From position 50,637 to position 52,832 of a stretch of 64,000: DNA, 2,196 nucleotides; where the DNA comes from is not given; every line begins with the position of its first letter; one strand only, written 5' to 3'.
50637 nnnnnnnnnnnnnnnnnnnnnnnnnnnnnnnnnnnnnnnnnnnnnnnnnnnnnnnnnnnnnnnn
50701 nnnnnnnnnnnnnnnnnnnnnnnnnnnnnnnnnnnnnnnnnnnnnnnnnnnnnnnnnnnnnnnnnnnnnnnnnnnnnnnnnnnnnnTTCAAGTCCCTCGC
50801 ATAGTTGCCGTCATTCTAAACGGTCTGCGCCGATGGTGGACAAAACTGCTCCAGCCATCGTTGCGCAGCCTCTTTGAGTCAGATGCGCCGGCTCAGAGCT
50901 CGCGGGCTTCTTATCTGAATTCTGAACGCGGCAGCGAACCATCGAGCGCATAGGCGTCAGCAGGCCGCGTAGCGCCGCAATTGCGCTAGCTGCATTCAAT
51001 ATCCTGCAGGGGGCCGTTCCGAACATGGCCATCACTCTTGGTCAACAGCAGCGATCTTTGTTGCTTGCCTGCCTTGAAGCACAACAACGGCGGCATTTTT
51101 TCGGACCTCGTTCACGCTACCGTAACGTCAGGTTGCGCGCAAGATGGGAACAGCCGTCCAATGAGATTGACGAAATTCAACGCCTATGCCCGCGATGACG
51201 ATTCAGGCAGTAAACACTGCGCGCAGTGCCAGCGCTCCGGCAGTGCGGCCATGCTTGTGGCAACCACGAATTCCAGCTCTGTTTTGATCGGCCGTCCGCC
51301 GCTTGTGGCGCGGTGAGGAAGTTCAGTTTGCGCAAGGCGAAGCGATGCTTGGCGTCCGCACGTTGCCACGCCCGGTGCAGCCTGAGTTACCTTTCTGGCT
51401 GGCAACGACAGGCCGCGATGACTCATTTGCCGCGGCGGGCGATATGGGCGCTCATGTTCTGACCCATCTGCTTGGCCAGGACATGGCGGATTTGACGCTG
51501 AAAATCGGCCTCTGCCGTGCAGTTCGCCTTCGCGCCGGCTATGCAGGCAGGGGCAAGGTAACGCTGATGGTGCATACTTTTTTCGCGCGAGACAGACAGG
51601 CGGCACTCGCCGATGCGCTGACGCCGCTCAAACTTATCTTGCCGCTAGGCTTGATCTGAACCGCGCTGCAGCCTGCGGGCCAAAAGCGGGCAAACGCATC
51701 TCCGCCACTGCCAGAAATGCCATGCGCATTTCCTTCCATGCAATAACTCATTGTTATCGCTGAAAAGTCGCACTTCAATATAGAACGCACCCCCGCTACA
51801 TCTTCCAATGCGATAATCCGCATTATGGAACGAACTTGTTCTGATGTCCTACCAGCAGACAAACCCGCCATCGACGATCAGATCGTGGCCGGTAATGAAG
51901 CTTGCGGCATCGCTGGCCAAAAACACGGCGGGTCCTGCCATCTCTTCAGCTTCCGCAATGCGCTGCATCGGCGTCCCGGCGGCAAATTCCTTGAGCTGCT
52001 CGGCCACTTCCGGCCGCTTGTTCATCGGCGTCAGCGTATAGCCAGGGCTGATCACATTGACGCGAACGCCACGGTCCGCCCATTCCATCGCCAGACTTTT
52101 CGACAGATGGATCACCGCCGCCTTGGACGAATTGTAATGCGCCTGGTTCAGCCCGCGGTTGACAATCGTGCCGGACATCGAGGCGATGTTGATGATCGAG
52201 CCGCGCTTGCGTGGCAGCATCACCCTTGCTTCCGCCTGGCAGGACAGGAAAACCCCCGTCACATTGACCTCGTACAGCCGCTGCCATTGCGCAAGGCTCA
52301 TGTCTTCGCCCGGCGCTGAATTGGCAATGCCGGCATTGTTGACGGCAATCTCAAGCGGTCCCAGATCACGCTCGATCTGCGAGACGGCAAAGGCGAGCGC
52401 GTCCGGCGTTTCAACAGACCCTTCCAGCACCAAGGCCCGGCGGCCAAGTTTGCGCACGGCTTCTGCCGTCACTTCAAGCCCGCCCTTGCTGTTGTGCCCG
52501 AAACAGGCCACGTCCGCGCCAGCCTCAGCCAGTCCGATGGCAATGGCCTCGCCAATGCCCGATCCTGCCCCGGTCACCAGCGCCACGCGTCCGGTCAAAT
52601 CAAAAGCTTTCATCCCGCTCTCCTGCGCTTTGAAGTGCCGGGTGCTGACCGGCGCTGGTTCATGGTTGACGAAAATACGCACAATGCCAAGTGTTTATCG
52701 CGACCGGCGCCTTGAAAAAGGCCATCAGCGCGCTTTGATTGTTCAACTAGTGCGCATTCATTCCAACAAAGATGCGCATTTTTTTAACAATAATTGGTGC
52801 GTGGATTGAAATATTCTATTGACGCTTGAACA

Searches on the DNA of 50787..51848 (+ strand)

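Call 103: search_dna_similar(query=window:50787-51848:+, collection=plasmids, mode=distant, max_rows=8)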
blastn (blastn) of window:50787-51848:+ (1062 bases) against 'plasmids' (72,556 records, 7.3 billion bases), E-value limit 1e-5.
Records with a match: 14; places in all: 14; records where one place covers at least 80% of the query: 0.
Best place of each record, by identity: 80-90% 8; 60-80% 6.
By first word of the organism name: Brucella 4; Aminobacter 4; Phyllobacterium 2; Rhizobium 2; Mesorhizobium 1; Ochrobactrum 1.
By predicted mobility (MOB-suite, as given by PLSDB): non-mobilizable 10; conjugative 4.
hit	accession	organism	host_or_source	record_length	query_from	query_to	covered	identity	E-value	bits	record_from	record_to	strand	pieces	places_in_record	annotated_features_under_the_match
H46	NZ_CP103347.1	Brucella anthropi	-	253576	944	1054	10%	73.9%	9e-8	67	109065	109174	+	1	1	none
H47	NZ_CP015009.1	Aminobacter aminovorans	cell culture,soil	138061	945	1049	10%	77.6%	2e-9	72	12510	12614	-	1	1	none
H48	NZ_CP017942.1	Phyllobacterium zundukense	Oxytropis triphylla,cell culture,root ...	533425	934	1014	8%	79.0%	1e-6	64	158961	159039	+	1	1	none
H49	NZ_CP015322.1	Mesorhizobium amorphae CCNWGS0123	Robinia pseudoacacia,cell culture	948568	944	1016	7%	86.3%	3e-13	84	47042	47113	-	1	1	none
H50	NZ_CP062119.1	Aminobacter sp. SR38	bacterial pure culture,soil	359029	944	1014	7%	84.5%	2e-10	76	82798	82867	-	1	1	none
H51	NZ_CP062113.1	Aminobacter sp. SR38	bacterial pure culture,soil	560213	944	1014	7%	83.1%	2e-10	75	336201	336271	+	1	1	none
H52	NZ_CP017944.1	Phyllobacterium zundukense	Oxytropis triphylla,cell culture,root ...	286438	934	1006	7%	79.5%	4e-6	62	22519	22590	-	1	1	none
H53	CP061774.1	Ochrobactrum sp. MT180101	Water,Breeding wastewater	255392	944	1014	7%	81.7%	9e-8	67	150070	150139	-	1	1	none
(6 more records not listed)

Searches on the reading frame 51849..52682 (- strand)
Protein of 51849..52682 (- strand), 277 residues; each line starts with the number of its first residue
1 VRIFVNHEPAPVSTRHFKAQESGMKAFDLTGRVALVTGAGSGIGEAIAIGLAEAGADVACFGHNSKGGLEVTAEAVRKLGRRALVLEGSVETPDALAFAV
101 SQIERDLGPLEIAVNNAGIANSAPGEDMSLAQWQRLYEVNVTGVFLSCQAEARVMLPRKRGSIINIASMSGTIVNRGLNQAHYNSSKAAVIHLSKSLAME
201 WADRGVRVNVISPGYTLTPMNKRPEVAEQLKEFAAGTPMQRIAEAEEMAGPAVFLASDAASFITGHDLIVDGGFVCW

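Call 54: search_protein_families(library=pfam, proteins=[window:51849-52682:-], max_evalue=0.001)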
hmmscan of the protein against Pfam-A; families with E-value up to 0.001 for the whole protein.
window:51849-52682:- (277 aa): 3 families
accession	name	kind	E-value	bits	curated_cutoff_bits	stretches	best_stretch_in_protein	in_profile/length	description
PF13561.12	adh_short_C2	-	3.3e-63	213.8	27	1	38-274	1-235/236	Enoyl-(Acyl carrier protein) reductase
PF00106.31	adh_short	-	2.7e-53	180.8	26.6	1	32-223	1-189/195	short chain dehydrogenase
PF08659.16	KR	-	4.8e-11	43.3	22.6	1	34-211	3-173/180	KR domain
